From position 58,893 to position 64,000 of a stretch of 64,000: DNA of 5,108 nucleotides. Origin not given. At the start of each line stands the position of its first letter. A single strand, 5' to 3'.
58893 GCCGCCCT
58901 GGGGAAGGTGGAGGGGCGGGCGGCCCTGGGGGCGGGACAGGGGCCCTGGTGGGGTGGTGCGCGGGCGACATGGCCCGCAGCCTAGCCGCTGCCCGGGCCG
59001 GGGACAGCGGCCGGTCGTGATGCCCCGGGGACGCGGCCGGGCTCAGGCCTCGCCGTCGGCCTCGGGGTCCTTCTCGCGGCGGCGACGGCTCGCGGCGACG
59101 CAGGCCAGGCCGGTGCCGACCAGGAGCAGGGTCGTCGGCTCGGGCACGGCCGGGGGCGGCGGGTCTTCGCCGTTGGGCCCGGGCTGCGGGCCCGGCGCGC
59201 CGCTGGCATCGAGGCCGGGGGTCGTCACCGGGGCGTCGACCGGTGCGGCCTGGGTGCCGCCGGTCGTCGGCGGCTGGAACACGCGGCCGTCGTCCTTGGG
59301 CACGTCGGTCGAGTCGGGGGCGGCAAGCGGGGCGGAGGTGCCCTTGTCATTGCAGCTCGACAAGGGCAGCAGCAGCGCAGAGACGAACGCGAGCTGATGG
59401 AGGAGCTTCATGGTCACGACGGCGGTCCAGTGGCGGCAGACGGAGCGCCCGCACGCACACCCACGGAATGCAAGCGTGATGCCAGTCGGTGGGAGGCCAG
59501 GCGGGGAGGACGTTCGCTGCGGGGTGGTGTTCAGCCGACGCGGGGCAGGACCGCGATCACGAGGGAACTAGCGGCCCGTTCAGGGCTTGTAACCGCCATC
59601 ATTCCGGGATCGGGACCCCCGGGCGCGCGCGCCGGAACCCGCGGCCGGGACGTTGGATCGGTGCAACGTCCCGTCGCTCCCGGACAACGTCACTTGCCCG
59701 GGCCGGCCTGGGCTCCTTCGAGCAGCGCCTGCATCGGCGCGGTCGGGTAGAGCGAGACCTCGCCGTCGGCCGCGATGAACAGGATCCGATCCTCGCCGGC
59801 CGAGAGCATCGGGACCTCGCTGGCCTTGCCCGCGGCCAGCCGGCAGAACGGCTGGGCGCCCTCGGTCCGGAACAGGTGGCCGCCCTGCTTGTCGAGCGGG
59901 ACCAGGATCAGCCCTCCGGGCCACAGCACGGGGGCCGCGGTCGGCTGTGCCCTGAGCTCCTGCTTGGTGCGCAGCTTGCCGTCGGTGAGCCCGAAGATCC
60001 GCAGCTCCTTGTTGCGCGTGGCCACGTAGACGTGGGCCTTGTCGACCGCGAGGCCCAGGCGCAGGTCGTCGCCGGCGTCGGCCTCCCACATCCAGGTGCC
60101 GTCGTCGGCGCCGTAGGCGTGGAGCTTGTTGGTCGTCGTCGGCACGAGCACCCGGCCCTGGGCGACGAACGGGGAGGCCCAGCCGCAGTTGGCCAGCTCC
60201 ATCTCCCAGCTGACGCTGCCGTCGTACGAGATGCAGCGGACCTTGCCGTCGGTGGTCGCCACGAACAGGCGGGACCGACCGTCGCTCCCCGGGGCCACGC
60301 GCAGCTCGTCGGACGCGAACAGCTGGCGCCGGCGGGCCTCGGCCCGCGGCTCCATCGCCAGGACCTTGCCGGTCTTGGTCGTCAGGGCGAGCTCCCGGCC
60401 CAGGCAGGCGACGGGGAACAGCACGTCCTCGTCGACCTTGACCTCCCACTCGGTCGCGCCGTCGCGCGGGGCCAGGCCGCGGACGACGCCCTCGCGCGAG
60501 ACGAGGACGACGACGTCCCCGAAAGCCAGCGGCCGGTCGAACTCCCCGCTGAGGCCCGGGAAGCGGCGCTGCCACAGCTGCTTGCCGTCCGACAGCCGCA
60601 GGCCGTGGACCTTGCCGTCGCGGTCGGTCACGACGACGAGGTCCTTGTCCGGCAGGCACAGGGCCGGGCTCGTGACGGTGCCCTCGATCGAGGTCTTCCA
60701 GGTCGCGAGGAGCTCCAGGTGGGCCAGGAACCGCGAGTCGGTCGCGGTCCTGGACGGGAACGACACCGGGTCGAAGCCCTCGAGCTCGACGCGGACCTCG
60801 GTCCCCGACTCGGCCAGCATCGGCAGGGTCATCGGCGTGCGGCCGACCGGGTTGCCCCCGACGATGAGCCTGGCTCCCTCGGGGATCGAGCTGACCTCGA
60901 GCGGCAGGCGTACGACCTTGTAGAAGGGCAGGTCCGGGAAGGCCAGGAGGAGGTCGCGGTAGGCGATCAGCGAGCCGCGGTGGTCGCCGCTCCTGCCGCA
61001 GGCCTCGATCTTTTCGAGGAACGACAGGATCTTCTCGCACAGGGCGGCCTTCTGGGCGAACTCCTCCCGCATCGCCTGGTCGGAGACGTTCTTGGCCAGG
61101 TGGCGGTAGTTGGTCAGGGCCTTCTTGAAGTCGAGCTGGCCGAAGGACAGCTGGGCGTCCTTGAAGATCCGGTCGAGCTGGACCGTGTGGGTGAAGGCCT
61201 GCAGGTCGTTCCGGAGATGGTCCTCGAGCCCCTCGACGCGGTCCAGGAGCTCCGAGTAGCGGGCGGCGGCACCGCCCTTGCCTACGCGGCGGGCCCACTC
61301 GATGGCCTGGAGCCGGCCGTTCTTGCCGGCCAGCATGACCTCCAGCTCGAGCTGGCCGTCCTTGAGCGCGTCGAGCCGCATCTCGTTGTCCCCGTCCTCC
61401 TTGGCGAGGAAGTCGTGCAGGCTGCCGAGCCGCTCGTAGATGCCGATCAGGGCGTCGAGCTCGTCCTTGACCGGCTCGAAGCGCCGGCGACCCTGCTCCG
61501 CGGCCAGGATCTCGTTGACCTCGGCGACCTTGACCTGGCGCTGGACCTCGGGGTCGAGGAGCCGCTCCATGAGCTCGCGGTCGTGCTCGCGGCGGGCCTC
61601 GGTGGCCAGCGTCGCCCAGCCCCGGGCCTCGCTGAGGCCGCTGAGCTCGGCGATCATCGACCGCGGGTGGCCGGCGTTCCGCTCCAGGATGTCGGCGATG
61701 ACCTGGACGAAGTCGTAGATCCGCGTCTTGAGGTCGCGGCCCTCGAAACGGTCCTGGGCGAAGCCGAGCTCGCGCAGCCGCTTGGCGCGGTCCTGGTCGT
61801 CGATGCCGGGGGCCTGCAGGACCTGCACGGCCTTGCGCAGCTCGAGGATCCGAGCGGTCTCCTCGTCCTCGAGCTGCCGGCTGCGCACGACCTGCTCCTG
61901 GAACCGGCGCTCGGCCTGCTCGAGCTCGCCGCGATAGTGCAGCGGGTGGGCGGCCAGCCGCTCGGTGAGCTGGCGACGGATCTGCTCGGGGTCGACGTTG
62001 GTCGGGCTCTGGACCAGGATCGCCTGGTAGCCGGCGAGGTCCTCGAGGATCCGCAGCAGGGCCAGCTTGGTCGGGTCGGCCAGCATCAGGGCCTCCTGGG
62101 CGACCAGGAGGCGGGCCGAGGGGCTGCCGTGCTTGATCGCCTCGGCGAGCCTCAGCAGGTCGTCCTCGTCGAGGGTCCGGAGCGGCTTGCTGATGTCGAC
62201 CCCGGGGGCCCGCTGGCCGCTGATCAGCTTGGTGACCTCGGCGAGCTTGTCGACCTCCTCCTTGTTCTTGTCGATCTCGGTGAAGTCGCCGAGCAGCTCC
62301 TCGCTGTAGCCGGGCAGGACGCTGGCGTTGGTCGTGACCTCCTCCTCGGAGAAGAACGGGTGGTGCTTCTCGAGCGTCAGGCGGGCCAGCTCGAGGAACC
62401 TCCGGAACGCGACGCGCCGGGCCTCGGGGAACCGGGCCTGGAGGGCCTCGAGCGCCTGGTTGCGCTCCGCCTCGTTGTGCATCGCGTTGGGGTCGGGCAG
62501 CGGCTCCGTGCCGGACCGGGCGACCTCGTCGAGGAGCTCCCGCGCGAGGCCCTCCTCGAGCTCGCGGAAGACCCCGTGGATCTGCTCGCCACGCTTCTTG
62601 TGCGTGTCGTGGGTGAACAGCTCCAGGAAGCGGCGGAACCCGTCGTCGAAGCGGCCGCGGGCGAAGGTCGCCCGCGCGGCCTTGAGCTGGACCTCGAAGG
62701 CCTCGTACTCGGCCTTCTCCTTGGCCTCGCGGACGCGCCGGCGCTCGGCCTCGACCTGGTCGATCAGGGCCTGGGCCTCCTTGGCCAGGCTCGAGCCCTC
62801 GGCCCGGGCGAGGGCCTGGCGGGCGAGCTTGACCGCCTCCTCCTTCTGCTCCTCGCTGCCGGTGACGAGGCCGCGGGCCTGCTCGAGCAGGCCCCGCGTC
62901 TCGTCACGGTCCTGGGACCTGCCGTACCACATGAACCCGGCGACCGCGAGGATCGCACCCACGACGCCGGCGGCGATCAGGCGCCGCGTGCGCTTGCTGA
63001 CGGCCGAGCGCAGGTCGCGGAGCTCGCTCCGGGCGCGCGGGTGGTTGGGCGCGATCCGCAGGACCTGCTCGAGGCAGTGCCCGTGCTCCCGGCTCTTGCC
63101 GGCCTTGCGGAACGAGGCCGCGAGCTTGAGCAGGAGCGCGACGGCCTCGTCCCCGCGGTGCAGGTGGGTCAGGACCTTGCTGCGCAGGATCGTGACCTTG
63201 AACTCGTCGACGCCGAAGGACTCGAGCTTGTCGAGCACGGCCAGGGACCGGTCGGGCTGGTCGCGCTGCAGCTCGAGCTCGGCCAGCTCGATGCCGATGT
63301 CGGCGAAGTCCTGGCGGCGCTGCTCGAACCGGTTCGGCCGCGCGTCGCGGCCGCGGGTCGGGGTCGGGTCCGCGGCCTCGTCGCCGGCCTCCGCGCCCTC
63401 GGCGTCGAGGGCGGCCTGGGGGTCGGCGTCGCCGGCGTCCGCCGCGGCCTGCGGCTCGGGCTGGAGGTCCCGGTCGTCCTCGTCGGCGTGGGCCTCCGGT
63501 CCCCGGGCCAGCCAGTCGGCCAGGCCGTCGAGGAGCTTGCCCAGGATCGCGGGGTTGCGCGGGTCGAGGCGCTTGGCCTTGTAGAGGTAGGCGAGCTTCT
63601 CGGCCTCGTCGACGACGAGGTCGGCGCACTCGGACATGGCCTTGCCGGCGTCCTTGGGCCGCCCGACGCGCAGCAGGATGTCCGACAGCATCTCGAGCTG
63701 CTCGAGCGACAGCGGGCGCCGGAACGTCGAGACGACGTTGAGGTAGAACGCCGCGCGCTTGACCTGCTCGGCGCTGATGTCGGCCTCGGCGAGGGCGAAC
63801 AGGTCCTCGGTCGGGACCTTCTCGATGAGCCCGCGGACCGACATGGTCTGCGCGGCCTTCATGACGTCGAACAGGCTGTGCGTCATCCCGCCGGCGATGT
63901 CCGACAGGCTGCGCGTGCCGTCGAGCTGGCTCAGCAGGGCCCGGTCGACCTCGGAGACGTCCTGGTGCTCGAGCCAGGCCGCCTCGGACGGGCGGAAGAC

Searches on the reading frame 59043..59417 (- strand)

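Call 6: search_protein_families(library=pfam, proteins=[window:59043-59417:-], max_evalue=0.01)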
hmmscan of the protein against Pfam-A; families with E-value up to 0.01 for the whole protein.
window:59043-59417:- (124 aa): 1 family
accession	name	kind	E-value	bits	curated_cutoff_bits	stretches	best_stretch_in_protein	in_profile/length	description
PF07589.16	PEP-CTERM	-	1.1e-07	32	20.7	1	90-112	1-24/24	PEP-CTERM motif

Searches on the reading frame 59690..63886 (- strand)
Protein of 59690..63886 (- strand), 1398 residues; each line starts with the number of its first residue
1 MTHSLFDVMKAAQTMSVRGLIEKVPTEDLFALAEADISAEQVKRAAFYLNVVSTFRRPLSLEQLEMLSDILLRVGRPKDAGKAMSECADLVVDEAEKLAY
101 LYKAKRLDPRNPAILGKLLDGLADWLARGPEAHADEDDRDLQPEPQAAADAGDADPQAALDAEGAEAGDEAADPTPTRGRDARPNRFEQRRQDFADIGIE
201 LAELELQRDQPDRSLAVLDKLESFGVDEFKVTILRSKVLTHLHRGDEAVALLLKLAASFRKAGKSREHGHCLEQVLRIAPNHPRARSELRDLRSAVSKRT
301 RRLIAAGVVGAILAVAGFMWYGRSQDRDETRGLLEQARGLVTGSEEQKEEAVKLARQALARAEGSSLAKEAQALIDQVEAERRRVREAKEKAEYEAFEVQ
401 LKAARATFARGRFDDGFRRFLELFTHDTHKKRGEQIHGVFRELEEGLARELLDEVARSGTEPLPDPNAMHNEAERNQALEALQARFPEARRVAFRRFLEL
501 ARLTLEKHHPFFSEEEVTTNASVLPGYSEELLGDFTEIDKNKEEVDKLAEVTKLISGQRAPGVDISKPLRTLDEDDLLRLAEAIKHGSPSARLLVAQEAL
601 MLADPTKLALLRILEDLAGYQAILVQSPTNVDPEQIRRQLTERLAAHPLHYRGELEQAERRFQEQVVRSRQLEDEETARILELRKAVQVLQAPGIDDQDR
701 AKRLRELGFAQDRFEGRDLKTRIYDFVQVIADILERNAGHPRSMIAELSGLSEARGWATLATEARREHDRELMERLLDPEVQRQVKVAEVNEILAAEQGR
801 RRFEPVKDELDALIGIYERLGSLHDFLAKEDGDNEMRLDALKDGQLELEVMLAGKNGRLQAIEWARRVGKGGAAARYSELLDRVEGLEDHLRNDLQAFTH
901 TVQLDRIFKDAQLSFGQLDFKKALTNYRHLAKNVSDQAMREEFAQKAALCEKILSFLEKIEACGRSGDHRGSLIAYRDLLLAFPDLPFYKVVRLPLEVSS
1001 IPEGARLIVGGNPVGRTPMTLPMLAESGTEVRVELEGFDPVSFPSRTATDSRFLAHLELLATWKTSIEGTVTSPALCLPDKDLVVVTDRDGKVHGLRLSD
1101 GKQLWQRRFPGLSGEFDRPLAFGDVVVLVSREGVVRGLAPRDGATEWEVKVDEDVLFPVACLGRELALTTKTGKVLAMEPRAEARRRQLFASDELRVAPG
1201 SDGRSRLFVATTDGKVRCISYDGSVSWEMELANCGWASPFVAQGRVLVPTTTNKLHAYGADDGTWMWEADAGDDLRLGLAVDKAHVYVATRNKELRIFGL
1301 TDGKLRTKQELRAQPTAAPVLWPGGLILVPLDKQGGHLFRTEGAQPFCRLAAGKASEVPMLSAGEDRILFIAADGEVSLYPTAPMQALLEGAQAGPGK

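Call 6: search_protein_families(library=pfam, proteins=[window:59690-63886:-], max_evalue=0.01)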
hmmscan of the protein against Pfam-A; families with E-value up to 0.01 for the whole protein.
window:59690-63886:- (1398 aa): 4 families
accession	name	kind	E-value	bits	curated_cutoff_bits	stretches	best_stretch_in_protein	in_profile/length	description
PF13360.13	PQQ_2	-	4.5e-24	85.8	27.6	2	1198-1317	28-152/233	Outer membrane protein assembly factor BamB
PF13570.13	Beta-prop_ACSF4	-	2e-20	73.9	133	2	1062-1243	84-265/329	Beta-alanine-activating enzyme, beta-propeller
PF08308.17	PEGA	-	5.9e-09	36.2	20.8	1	996-1041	4-49/71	PEGA domain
PF25293.1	Beta-prop_EMC1_N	-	0.0017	18.5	34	0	1081-1154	32-106/219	EMC1 N-terminal beta-propeller domain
